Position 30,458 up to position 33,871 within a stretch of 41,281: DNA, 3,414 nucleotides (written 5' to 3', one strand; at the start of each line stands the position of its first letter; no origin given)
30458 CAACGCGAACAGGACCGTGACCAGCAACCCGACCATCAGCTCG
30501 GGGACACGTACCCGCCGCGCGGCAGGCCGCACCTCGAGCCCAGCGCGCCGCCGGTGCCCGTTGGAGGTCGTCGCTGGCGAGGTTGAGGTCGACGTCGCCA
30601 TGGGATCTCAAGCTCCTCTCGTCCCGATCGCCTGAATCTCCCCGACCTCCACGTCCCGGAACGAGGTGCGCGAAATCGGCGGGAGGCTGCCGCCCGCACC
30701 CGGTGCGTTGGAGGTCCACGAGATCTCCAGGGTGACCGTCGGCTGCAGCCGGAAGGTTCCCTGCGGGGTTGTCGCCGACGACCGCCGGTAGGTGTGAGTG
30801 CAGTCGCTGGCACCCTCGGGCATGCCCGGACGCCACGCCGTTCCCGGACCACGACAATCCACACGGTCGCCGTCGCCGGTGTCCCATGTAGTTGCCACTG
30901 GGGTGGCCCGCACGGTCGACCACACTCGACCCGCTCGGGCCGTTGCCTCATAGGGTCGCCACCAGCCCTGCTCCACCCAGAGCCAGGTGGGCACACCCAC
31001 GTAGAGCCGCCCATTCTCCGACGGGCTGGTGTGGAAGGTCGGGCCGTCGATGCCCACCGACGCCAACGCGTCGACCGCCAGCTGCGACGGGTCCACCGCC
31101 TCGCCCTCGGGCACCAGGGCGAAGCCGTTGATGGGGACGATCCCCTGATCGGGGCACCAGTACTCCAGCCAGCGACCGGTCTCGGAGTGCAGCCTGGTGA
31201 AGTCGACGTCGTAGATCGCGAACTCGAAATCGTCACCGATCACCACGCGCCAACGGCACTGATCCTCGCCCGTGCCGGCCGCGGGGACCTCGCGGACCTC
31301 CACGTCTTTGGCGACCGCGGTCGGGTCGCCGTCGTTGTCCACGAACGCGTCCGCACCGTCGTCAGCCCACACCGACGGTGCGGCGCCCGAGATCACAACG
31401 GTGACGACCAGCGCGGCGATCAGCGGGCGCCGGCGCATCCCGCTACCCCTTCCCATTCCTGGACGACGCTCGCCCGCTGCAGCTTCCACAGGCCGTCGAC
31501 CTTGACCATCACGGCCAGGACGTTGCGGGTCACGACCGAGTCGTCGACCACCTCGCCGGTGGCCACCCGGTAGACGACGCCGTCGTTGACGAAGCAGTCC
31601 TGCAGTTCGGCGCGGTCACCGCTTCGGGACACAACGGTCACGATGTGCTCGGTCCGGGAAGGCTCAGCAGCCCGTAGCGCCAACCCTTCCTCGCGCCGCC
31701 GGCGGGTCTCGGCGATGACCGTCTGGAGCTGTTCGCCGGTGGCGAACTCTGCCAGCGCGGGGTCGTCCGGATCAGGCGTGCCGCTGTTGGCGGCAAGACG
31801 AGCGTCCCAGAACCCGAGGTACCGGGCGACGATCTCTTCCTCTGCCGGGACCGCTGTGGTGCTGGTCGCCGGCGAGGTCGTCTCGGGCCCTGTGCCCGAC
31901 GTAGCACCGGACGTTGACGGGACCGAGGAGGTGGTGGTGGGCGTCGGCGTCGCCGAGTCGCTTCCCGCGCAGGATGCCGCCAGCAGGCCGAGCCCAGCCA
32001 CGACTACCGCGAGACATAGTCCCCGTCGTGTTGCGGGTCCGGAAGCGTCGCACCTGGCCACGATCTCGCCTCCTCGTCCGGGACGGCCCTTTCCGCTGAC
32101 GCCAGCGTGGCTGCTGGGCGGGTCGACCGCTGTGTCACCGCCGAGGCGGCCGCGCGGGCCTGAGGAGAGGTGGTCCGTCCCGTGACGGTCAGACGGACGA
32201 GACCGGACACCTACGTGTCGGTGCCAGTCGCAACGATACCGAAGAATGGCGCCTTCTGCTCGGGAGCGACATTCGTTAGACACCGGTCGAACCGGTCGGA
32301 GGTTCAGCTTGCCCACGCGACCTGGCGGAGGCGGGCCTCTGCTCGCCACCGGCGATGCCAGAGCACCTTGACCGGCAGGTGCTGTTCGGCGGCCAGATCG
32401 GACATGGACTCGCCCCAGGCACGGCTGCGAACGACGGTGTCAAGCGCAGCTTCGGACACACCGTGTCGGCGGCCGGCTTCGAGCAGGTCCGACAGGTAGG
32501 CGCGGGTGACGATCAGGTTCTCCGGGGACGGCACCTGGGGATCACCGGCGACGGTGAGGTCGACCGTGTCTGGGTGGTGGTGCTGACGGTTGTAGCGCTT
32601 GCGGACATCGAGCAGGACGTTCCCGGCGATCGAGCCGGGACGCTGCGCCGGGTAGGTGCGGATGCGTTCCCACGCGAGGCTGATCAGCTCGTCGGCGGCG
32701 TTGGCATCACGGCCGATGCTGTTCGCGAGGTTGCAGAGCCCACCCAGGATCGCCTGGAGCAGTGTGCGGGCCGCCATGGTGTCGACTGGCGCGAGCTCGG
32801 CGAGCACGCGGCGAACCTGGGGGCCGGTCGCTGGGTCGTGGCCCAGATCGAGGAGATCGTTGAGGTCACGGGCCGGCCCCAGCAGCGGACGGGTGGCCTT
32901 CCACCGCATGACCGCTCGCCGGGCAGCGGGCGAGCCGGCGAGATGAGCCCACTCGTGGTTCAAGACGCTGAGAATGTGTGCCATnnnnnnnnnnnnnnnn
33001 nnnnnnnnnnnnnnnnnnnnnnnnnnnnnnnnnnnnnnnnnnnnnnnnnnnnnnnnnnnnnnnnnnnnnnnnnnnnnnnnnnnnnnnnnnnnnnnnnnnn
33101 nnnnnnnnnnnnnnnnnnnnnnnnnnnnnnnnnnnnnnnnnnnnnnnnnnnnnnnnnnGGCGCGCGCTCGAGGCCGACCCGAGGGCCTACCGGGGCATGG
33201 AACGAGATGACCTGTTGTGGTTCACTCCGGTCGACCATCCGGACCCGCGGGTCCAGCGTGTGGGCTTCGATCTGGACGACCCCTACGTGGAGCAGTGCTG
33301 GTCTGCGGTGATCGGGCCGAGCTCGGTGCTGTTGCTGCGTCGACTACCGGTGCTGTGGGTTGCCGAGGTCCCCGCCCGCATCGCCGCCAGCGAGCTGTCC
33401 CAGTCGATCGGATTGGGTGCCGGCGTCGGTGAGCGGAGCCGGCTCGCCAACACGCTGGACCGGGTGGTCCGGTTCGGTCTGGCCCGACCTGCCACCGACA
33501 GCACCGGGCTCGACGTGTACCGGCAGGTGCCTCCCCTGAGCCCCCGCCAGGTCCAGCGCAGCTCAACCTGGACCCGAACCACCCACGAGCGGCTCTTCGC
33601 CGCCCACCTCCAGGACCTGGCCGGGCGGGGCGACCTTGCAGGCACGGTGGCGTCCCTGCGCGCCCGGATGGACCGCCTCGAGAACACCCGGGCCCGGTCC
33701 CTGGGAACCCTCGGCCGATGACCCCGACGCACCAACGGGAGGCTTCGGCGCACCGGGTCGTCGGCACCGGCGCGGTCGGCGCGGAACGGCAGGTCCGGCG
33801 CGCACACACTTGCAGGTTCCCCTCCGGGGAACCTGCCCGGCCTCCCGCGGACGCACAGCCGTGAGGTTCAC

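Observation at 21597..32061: Complete Tad/Flp pilus operon embedded between the T4SS genes and the relaxase of an ICE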

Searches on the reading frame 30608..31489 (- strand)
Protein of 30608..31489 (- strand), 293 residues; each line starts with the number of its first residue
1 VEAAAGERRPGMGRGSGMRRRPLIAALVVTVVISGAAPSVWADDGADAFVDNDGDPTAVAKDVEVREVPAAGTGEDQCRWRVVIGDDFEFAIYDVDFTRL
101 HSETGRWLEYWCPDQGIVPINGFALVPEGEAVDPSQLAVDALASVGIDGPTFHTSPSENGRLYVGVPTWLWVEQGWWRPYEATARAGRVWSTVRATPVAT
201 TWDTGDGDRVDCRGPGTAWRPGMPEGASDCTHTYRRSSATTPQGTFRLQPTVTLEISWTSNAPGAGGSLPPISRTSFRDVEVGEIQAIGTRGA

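Call 6: search_protein_families(library=pfam, proteins=[window:30608-31489:-], max_evalue=0.01)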
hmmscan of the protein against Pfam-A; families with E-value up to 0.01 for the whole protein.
window:30608-31489:- (293 aa): 0 families

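Call 33: search_protein_families(library=ncbifam, proteins=[window:30608-31438:-], max_evalue=0.01)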
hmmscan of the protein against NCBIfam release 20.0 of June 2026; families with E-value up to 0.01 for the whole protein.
window:30608-31438:- (276 aa): 0 families

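Call 51: search_solved_structures(query=window:30608-31438:-, max_evalue=1)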
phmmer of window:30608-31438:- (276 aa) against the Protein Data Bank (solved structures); distinct sequences matched with E-value up to 1: 0.

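Call 73: find_homologous_proteins(query=window:30608-31438:-, max_evalue=0.001)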
Query window:30608-31438:- (276 aa): 300 proteins with E <= 0.001 among 3728 candidates; the best 120 are listed.
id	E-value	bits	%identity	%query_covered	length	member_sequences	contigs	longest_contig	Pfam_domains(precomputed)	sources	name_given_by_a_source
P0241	4.2e-184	629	100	100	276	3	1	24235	-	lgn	-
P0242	3.4e-122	425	70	100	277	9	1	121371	-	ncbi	-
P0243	3.1e-113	396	70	89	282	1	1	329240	-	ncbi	ncbi:MAG: hypothetical protein ACT4OX_01970 [Actinomycetota bacterium]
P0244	5.7e-109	382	65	100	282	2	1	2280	-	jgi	-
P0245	2.7e-108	380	65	100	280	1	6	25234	-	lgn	-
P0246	2.9e-108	380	64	100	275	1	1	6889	-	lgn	-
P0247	5.7e-104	366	67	90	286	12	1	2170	-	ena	-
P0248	7.1e-104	365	62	100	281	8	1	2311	-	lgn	-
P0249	3.9e-102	360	66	89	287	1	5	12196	-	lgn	-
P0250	1.2e-101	358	61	99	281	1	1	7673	-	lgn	-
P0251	8.4e-101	355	60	100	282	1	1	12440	-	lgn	-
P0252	2.8e-100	353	61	100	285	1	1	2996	-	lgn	-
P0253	6.4e-100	352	65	89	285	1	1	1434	-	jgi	jgi:hypothetical protein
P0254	1.9e-99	351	63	100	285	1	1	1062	-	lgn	-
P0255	2.5e-99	350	61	100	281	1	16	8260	-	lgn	-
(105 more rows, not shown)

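Call 80: predict_structure(alignment_id=A6)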
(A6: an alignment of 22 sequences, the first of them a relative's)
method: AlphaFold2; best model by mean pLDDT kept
length: 276 residues; sequences in the alignment: 22
mean_pLDDT: 78.2   pTM: 0.66
mean pLDDT of the five models: 78.2, 78.1, 77.8, 76.6, 70.3
residues with pLDDT >= 90: 121; 70-90: 80; 50-70: 19; < 50: 56
segments of 3 or more residues with pLDDT < 50: 1-10, 15-31, 42-58, 270-276
pLDDT, mean of each block of 10 residues (from residue 1): 45 47 36 51 39 46 77 78 86 89 85 90 93 88 85 93 95 95 96 93 83 91 91 97 91 96 80 38
secondary structure, 60 per line:
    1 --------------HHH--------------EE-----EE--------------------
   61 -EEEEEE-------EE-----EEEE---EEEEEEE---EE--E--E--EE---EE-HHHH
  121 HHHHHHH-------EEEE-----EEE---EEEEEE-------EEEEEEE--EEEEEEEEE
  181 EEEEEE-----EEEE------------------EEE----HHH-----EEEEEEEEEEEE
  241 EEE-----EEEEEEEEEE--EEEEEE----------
elements in order: E62-67 E82-85 E89-95 H117-127 E135-138 E144-146 E150-155 E163-169 E172-186 E192-195 E214-216 E229-243 E249-258 E261-266

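Call 84: fold_search(model_id=the predicted structure, library=pdb)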
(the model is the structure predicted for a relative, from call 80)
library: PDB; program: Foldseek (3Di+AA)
matches with E <= 10: 568; with E <= 0.001: 0
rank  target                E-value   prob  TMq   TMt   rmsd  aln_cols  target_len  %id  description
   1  7r3t_B                5.3e-03  0.21  0.10  0.13  19.5       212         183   13  Crystal structure of the Dimeric C-terminal Big_2-CBM56 domains from Paenibacillus illinoisensis (Bacillus circulans I (released 2023-02-22)
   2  6ey4                  5.9e-03  0.60  0.21  0.14  19.3       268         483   13  Periplasmic domain (residues 36-513) of GldM (released 2018-02-07)
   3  7quz_DDD              7.7e-03  0.18  0.10  0.13  19.9       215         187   12  Crystal structure of the SeMet octameric C-terminal Big_2-CBM56 domains from Paenibacillus illinoisensis (Bacillus c (released 2023-02-01)
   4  7quz_BBB              1.3e-02  0.16  0.10  0.13  19.5       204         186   12  Crystal structure of the SeMet octameric C-terminal Big_2-CBM56 domains from Paenibacillus illinoisensis (Bacillus c (released 2023-02-01)
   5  7quz_AAA              1.8e-02  0.14  0.09  0.12  19.6       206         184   12  Crystal structure of the SeMet octameric C-terminal Big_2-CBM56 domains from Paenibacillus illinoisensis (Bacillus c (released 2023-02-01)
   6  2vo8                  3.7e-02  0.23  0.13  0.22  14.3       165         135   13  Cohesin module from Clostridium perfringens ATCC13124 family 33 glycoside hydrolase. (released 2008-09-02)
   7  2kl6_MODEL_1_A        6.7e-02  0.69  0.18  0.40  11.9       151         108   11  Solution NMR structure of the CARDB domain of PF1109 from Pyrococcus furiosus. Northeast Structural Genomics C (released 2009-08-25)
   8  4akr_B                7.9e-02  0.18  0.17  0.18  20.8       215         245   11  Crystal Structure of the cytoplasmic actin capping protein Cap32_34 from Dictyostelium discoideum (released 2012-07-04)
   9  4akr_C                1.0e-01  0.14  0.16  0.16  20.6       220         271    6  Crystal Structure of the cytoplasmic actin capping protein Cap32_34 from Dictyostelium discoideum (released 2012-07-04)
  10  8b7d                  1.1e-01  0.33  0.19  0.31   9.5       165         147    7  Luminal domain of TMEM106B (released 2023-07-19)
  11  4akr_A                1.1e-01  0.15  0.16  0.16  20.1       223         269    4  Crystal Structure of the cytoplasmic actin capping protein Cap32_34 from Dictyostelium discoideum (released 2012-07-04)
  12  7ccc_D                1.2e-01  0.11  0.15  0.16  21.7       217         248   10  The structure of the actin filament uncapping complex mediated by twinfilin (released 2021-02-03)
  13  4bbr_B                1.4e-01  0.60  0.18  0.05   6.2       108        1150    7  Structure of RNA polymerase II-TFIIB complex (released 2012-11-14)
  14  9huh_B                1.4e-01  0.06  0.12  0.07  15.9       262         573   10  CryoEM structure of human peptidylarginine deiminase type 4 (PAD4) in 10 mM calcium (released 2025-10-22)
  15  4v1m_B                1.5e-01  0.51  0.17  0.05   6.9       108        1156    6  Architecture of the RNA polymerase II-Mediator core transcription initiation complex (released 2015-02-04)
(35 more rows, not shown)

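Call 94: search_protein_families(library=pfam, proteins=[window:30608-31438:-], max_evalue=1)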
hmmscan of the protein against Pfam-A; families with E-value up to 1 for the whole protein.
window:30608-31438:- (276 aa): 1 family
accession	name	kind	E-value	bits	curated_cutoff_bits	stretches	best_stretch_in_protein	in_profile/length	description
PF00801.26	PKD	-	0.037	14.5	23.5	1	177-243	26-73/80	PKD domain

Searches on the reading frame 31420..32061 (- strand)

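Call 33: search_protein_families(library=ncbifam, proteins=[window:31420-32061:-], max_evalue=0.01)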
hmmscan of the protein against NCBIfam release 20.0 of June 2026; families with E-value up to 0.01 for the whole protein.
window:31420-32061:- (213 aa): 1 family
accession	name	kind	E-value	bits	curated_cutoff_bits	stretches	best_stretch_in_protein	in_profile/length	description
NF038033.1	FEA1_rel_lipo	equivalog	0.0085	14.8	250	0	20-69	4-53/406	FEA1-related lipoprotein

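Call 94: search_protein_families(library=pfam, proteins=[window:31420-32061:-], max_evalue=1)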
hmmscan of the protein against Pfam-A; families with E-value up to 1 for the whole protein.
window:31420-32061:- (213 aa): 2 families
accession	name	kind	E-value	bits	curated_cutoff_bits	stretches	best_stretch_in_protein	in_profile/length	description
PF21827.1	New_glue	-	0.00041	20.5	31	1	15-73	5-64/94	New glue protein family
PF06764.17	DUF1223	-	0.11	13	30.7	1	109-195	88-177/202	Protein of unknown function (DUF1223)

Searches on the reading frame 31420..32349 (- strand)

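Call 6: search_protein_families(library=pfam, proteins=[window:31420-32349:-], max_evalue=0.01)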
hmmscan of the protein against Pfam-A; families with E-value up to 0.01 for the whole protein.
window:31420-32349:- (309 aa): 1 family
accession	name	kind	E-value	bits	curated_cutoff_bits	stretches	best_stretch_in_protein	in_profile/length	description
PF21827.1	New_glue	-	0.0014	18.7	31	1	111-169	5-64/94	New glue protein family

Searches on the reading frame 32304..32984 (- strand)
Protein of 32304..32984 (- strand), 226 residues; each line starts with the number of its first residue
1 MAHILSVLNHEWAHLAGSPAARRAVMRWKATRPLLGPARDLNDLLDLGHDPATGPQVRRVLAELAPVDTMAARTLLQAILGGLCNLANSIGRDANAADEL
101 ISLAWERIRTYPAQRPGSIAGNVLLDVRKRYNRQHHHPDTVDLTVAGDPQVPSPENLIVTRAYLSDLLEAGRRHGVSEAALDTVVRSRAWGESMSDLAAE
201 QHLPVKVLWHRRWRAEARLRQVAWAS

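Call 33: search_protein_families(library=ncbifam, proteins=[window:32304-32984:-], max_evalue=0.01)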
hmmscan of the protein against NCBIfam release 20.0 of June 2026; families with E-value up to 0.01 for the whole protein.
window:32304-32984:- (226 aa): 0 families

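Call 52: search_solved_structures(query=window:32304-32984:-, max_evalue=1)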
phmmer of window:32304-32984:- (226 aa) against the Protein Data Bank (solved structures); distinct sequences matched with E-value up to 1: 0.

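Call 57: search_solved_structures(query=A4, max_evalue=1)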
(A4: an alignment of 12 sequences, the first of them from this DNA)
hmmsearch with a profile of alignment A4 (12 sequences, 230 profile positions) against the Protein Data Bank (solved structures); distinct sequences matched with E-value up to 1: 0.

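Call 94: search_protein_families(library=pfam, proteins=[window:32304-32984:-], max_evalue=1)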
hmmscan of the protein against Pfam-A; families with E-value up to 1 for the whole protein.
window:32304-32984:- (226 aa): 0 families

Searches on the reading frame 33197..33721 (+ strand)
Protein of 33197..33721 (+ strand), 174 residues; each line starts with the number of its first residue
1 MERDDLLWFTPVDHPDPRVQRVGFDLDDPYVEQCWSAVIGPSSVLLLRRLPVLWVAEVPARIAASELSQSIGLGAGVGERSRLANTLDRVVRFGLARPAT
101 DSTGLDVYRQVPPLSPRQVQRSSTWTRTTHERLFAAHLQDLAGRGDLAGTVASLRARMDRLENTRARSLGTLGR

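Call 7: search_protein_families(library=pfam, proteins=[window:33197-33721:+], max_evalue=0.01)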
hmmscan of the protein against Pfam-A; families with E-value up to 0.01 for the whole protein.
window:33197-33721:+ (174 aa): 0 families

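Call 33: search_protein_families(library=ncbifam, proteins=[window:33197-33721:+], max_evalue=0.01)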
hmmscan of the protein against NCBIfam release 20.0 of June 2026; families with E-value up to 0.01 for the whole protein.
window:33197-33721:+ (174 aa): 0 families

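Call 94: search_protein_families(library=pfam, proteins=[window:33197-33721:+], max_evalue=1)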
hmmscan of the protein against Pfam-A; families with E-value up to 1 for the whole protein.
window:33197-33721:+ (174 aa): 0 families
